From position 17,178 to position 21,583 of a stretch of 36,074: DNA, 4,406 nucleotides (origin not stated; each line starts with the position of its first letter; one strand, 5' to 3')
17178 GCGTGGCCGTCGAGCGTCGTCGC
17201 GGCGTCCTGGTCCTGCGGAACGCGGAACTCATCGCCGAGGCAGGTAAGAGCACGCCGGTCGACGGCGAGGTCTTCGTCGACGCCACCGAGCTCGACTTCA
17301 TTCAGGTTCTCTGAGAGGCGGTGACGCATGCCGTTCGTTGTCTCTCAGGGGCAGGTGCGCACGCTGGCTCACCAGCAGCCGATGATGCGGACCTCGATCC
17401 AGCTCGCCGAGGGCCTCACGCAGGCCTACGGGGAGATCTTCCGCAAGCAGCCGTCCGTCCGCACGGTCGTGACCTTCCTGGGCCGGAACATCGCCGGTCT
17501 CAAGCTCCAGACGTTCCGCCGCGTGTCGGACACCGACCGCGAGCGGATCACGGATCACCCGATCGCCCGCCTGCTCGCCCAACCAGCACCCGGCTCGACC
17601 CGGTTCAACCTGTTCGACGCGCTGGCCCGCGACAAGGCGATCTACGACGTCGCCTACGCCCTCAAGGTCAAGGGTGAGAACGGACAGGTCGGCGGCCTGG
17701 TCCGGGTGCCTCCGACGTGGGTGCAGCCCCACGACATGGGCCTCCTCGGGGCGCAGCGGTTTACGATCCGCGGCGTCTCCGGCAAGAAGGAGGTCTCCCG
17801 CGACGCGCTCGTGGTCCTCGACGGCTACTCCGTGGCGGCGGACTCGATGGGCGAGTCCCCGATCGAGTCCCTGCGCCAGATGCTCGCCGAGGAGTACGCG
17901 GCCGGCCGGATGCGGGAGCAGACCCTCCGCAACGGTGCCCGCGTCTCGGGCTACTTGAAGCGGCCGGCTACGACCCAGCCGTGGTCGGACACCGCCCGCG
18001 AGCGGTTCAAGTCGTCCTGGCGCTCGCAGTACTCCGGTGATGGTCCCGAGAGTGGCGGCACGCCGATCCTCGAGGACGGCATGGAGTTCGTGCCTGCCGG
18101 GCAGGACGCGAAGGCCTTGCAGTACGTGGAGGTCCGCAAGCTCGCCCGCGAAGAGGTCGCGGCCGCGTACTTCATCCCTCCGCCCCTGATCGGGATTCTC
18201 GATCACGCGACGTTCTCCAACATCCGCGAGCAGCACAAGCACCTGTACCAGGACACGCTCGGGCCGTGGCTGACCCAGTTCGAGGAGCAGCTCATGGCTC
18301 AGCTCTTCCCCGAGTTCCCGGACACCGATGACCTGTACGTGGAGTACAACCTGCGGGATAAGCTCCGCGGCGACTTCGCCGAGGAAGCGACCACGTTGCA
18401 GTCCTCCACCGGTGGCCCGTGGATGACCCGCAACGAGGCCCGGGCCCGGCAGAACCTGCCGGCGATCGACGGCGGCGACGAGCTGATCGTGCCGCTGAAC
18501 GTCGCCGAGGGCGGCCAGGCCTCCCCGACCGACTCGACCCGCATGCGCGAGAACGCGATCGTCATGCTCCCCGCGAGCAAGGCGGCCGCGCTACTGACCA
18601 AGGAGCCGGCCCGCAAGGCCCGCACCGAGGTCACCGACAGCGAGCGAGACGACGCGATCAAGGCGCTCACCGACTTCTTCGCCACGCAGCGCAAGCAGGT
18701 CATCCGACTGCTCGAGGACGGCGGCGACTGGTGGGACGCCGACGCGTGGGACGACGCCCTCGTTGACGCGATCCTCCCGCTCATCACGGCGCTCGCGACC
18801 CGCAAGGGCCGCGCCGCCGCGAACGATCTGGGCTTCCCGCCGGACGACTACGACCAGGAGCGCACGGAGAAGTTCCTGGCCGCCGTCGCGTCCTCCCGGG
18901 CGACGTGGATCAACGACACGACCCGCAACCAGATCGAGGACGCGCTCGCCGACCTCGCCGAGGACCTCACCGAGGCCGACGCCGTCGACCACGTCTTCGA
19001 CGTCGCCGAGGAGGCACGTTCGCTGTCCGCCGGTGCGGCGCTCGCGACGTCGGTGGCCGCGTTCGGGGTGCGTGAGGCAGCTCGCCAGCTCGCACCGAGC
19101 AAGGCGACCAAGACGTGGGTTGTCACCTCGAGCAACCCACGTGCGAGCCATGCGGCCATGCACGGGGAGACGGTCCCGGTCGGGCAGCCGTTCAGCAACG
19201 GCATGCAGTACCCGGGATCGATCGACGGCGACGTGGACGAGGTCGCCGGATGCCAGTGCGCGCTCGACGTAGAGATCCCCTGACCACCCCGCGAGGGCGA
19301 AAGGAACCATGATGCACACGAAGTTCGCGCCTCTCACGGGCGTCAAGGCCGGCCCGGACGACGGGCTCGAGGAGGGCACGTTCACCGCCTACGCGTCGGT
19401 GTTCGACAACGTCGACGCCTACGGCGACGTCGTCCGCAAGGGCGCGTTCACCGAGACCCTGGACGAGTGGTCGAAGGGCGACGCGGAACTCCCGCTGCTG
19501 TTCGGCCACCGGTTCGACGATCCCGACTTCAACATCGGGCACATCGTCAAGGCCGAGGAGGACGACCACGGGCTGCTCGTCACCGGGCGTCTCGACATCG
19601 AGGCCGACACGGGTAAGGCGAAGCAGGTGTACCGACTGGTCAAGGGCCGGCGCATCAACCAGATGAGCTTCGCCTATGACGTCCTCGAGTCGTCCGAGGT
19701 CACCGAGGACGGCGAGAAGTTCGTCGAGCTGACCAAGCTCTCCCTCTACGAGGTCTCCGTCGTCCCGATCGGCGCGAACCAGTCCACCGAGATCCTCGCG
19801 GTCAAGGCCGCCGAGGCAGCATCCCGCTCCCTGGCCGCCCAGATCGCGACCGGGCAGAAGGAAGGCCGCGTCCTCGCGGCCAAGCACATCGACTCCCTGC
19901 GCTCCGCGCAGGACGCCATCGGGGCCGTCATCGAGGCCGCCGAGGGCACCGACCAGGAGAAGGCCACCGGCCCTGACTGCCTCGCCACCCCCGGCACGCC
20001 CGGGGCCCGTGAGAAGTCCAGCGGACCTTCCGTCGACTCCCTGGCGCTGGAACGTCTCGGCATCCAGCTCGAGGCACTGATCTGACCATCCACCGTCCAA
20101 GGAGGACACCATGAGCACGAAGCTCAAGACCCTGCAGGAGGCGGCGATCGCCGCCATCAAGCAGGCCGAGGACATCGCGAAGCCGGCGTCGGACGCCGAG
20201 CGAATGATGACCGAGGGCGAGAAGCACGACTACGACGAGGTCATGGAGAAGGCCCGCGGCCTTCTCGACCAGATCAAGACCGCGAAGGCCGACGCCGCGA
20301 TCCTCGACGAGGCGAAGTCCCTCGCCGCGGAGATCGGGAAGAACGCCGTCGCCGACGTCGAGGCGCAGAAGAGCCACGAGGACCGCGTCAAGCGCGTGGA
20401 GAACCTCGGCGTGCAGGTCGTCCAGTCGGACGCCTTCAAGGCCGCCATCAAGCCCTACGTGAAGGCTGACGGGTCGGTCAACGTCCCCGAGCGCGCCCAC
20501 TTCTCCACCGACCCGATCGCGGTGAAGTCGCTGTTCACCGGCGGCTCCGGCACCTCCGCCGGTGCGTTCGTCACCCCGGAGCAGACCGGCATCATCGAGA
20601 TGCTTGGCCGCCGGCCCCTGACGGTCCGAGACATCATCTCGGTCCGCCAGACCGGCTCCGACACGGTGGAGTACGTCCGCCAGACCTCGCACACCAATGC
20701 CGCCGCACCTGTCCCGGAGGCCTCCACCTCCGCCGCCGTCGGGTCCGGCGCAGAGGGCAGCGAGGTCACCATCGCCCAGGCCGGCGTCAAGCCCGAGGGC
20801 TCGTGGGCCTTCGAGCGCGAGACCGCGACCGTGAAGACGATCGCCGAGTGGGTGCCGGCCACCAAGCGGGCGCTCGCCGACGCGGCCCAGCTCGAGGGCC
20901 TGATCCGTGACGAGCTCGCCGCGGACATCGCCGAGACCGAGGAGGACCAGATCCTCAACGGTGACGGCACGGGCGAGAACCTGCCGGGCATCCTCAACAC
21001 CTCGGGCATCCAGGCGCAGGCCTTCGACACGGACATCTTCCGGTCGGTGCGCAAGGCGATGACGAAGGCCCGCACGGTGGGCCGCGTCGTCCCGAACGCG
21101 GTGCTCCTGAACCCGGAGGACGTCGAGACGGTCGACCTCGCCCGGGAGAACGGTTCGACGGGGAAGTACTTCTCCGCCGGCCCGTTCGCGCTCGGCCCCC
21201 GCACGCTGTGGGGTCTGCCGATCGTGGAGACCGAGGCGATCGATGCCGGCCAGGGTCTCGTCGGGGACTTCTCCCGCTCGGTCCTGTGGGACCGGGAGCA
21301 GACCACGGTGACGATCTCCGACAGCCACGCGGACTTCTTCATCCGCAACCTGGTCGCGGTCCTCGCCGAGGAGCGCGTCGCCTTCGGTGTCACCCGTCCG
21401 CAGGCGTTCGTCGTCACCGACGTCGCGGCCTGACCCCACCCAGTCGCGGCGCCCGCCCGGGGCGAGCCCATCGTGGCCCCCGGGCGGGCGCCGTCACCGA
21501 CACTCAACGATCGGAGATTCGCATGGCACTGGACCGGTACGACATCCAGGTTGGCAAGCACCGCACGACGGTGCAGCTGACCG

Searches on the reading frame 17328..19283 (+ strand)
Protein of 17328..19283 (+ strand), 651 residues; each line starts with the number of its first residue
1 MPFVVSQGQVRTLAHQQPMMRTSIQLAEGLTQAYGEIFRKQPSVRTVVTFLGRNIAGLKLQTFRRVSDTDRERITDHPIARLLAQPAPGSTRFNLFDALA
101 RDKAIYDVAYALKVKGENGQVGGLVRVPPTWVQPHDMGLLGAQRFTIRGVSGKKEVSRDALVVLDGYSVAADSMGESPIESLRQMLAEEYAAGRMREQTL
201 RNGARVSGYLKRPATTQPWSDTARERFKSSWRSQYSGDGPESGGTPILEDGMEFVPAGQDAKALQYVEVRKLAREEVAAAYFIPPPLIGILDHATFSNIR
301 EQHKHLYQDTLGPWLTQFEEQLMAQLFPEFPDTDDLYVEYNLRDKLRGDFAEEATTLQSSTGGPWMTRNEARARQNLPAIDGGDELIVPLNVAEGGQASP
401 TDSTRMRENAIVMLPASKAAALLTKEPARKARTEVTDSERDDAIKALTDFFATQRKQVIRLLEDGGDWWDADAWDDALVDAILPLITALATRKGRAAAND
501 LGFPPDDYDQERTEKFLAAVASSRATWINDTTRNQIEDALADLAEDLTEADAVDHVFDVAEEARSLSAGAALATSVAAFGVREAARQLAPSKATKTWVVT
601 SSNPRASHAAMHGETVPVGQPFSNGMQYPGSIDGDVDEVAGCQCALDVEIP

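Call 57: search_protein_families(library=phrogs, proteins=[window:17328-19283:+], max_evalue=0.00001)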
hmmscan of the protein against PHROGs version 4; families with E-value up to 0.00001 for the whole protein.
window:17328-19283:+ (651 aa): 8 families
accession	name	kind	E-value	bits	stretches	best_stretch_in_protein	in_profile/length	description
phrog_2662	-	head and packaging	2.3e-186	622.5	1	23-649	48-708/717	portal protein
phrog_12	-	head and packaging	2.2e-86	292.3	1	29-503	81-529/646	portal protein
phrog_5929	-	head and packaging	9.5e-38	130.8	1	198-394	10-201/228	portal protein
phrog_11323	-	unknown function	1.2e-18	68.5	1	289-398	3-112/130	-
phrog_2271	-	head and packaging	1.4e-14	53.8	1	44-388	55-394/859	portal protein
phrog_2468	-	head and packaging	7.8e-14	52.8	1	424-647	24-270/303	head morphogenesis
phrog_21454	-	unknown function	1.4e-12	48.5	1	224-388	13-171/320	-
phrog_3517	-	head and packaging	8.5e-07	29.6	1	583-649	253-328/371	head morphogenesis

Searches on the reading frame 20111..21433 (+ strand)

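Call 57: search_protein_families(library=phrogs, proteins=[window:20111-21433:+], max_evalue=0.00001)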
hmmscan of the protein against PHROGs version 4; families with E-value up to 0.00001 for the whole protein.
window:20111-21433:+ (440 aa): 2 families
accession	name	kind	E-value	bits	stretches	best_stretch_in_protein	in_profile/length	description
phrog_10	-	head and packaging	8.8e-65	221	1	15-440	232-637/752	major head protein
phrog_617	-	head and packaging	3.4e-17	63.6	1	221-439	400-624/626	major head protein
